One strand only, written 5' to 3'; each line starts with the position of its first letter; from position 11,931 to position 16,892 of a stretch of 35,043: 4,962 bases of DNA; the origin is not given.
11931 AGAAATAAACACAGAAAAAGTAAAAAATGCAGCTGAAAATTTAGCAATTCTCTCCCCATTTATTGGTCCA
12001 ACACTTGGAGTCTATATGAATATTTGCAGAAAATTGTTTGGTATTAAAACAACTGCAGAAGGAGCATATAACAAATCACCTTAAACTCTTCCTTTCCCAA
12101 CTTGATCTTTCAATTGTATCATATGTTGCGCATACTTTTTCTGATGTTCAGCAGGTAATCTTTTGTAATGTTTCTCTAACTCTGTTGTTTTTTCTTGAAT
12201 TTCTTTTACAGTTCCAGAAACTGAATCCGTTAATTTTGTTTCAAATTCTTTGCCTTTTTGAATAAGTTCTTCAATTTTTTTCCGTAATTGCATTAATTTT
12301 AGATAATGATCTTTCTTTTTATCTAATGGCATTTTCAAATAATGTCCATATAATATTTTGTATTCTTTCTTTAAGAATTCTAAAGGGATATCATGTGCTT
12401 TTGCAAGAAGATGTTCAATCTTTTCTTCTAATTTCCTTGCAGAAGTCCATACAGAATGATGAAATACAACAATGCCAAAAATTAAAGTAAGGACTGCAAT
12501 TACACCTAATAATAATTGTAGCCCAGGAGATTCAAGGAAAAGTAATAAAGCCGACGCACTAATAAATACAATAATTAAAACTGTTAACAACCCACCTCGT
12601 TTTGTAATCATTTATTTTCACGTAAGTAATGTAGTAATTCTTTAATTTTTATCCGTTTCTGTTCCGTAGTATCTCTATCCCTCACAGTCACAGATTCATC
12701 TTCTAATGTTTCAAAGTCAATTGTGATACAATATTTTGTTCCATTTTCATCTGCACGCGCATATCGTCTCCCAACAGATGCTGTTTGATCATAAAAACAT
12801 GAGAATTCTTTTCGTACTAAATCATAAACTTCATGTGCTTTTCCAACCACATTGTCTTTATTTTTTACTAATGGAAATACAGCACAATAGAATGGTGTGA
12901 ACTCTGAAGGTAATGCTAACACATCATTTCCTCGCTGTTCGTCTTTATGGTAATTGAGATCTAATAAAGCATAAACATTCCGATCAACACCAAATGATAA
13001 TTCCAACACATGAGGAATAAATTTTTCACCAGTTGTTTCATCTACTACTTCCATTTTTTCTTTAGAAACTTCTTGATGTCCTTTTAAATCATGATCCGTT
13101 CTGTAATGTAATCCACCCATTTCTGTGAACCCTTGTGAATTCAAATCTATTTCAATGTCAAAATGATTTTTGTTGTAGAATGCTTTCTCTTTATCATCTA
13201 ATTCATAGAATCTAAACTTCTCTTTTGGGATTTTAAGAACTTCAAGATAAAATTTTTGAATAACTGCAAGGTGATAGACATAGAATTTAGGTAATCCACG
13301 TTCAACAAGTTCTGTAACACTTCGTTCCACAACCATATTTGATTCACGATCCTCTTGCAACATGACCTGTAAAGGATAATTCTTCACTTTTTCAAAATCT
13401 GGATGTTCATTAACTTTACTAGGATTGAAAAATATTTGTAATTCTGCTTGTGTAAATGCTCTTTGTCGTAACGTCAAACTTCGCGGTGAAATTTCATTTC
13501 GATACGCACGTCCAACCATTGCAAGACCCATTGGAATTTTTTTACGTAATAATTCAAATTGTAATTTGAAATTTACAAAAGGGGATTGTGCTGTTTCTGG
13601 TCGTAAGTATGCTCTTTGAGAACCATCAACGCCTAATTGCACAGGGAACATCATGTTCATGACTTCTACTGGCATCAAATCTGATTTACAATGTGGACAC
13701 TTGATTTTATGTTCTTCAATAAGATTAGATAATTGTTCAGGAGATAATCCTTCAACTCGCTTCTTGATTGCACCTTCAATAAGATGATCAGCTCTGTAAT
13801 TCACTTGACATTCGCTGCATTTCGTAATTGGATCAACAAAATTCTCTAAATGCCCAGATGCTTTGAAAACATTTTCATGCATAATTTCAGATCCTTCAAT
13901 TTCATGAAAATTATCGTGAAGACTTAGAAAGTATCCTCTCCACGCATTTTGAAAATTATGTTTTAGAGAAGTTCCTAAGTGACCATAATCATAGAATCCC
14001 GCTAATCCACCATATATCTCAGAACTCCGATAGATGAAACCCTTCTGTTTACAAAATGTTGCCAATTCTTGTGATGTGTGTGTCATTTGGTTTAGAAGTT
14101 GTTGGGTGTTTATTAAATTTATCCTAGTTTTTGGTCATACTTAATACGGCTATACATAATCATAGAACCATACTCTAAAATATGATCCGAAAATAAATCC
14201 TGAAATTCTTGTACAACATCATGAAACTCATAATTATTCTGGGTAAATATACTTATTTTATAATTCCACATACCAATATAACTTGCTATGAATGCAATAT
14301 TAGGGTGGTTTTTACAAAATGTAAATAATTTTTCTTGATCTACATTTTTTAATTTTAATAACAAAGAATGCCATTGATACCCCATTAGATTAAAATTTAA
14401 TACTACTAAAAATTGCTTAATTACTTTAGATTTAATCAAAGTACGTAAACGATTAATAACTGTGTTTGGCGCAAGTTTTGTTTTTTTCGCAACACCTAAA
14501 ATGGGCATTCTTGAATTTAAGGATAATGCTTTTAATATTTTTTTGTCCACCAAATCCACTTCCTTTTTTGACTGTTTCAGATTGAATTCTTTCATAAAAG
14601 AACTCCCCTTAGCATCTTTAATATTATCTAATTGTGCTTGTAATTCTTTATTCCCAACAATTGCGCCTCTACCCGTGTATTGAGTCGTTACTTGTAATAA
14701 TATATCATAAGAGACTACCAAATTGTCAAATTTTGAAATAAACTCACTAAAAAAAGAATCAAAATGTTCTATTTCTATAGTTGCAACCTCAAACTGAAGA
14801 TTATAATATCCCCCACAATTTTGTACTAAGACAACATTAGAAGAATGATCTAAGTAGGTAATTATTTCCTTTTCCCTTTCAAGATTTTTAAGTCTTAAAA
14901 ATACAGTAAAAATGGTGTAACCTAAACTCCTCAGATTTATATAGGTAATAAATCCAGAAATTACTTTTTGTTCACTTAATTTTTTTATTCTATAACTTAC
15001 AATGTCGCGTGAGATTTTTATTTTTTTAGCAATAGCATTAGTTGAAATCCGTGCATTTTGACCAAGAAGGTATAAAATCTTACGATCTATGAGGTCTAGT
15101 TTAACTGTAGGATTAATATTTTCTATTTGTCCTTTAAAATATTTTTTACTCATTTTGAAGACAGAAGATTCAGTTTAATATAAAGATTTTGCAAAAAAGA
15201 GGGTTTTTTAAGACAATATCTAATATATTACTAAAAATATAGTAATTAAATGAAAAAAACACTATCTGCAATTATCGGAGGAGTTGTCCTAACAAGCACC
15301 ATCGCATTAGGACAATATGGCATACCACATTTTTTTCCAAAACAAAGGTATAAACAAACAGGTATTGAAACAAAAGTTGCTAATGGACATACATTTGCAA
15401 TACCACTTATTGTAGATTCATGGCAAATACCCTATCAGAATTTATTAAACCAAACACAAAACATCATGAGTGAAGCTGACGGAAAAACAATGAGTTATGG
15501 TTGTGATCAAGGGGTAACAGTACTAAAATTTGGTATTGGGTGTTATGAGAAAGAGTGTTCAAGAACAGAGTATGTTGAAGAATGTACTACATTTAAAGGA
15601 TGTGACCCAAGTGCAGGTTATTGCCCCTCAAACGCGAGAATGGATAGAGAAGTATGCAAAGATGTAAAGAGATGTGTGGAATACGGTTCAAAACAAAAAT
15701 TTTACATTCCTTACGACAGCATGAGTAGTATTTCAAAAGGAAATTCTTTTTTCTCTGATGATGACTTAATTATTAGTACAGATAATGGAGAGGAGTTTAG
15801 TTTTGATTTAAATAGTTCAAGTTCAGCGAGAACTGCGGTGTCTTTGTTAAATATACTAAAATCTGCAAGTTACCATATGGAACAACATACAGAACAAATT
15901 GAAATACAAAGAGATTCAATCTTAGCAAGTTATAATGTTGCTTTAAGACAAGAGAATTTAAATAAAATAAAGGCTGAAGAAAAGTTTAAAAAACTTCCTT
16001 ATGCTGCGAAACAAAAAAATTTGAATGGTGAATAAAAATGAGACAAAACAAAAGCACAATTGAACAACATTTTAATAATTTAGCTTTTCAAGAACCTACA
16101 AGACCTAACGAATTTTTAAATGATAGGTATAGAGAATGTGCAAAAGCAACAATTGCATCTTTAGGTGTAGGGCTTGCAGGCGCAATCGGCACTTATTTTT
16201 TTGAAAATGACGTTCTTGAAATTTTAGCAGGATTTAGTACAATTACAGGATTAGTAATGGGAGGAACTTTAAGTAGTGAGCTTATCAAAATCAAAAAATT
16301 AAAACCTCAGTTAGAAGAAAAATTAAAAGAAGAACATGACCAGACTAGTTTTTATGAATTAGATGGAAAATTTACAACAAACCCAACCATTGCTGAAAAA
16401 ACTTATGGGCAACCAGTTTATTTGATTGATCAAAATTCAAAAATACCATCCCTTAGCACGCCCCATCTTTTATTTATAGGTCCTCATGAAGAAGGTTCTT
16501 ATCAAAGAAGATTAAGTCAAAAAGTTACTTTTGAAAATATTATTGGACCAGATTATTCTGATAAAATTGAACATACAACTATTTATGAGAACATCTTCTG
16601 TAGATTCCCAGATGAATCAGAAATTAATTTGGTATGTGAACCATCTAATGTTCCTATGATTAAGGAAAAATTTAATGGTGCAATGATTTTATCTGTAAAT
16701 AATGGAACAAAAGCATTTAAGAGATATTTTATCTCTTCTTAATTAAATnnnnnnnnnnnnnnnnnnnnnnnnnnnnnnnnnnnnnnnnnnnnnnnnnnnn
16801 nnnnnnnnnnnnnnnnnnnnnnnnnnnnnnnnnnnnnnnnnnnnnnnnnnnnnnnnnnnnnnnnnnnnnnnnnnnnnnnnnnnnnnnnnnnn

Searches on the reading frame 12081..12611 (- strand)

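Call 68: search_protein_families(library=pfam, proteins=[window:12081-12611:-], max_evalue=0.001)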
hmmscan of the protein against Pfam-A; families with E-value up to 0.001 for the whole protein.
window:12081-12611:- (176 aa): 1 family
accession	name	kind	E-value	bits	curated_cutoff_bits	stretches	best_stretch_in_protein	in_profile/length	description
PF01027.25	Bax1-I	-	0.00095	19.4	34.1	0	3-51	122-169/207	Inhibitor of apoptosis-promoting Bax1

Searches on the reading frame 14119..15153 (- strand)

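Call 6: search_protein_families(library=pfam, proteins=[window:14119-15153:-], max_evalue=0.1)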
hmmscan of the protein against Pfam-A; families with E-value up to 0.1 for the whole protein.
window:14119-15153:- (344 aa): 11 families
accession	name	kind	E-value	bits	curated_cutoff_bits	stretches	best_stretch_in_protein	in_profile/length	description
PF13404.12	HTH_AsnC-type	-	1.9e-20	72.8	27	2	19-59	1-41/42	AsnC-type helix-turn-helix domain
PF13412.12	HTH_24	-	1.2e-18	66.8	21.9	2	19-65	1-47/48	Winged helix-turn-helix DNA-binding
PF22451.2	NirdL-like_HTH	-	0.0022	18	27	0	40-65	21-46/47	Siroheme decarboxylase NirDL-like HTH domain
PF08279.18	HTH_11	-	0.0028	17.9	25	1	24-62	3-42/55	HTH domain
PF01047.28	MarR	-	0.0033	17.7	24.6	1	25-62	7-44/59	MarR family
PF12802.13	MarR_2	-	0.0035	17.9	27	1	26-65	10-50/61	MarR family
PF12840.13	HTH_20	-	0.0067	16.8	27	0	26-65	9-48/51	Helix-turn-helix domain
PF01022.26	HTH_5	-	0.011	16.1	22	0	24-62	5-42/47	Bacterial regulatory protein, arsR family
PF13556.12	HTH_30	-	0.011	15.9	27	0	37-61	14-38/59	PucR C-terminal helix-turn-helix domain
PF19776.5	DUF6262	-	0.039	14.6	29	0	187-227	5-45/110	Family of unknown function (DUF6262)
PF01037.27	AsnC_trans_reg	-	0.049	14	25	0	95-144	12-61/73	Lrp/AsnC ligand binding domain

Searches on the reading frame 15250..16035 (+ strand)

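Call 6: search_protein_families(library=pfam, proteins=[window:15250-16035:+], max_evalue=0.1)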
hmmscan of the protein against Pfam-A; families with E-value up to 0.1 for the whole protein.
window:15250-16035:+ (261 aa): 1 family
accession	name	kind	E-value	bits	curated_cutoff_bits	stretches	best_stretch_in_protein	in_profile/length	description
PF19459.4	DUF5996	-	0.052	13.1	25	1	168-223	67-122/296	Family of unknown function (DUF5996)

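Call 20: search_protein_families(library=ncbifam, proteins=[window:15250-16035:+], max_evalue=0.1)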
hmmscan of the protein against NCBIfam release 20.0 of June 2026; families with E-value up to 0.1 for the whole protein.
window:15250-16035:+ (261 aa): 1 family
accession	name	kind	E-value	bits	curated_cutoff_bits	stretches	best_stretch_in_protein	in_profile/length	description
TIGR03926.1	T7_EssB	equivalog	0.0033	16.4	229.75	1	178-257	12-89/377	type VII secretion protein EssB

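Call 78: search_protein_families(library=padloc, proteins=[window:15250-16035:+], max_evalue=0.01)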
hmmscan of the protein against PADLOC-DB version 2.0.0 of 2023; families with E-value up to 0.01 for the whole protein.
window:15250-16035:+ (261 aa): 0 families

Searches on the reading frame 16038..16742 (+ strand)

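Call 6: search_protein_families(library=pfam, proteins=[window:16038-16742:+], max_evalue=0.1)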
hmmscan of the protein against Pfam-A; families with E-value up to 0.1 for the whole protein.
window:16038-16742:+ (234 aa): 1 family
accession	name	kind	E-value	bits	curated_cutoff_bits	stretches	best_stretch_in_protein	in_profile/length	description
PF23246.1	CC_CDK5RAP2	-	0.066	13.8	27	0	77-104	89-116/125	CDK5 regulatory subunit-associated protein 2-like, coiled coil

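Call 20: search_protein_families(library=ncbifam, proteins=[window:16038-16742:+], max_evalue=0.1)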
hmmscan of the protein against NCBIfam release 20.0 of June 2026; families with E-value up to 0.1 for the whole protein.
window:16038-16742:+ (234 aa): 1 family
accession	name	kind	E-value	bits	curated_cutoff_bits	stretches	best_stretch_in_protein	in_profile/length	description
NF004760.0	PRK06091.1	subfamily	0.094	11.2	433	0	66-135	330-397/555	acyl-CoA synthetase FdrA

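Call 78: search_protein_families(library=padloc, proteins=[window:16038-16742:+], max_evalue=0.01)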
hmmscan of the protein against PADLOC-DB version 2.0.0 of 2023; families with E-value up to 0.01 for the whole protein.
window:16038-16742:+ (234 aa): 0 families
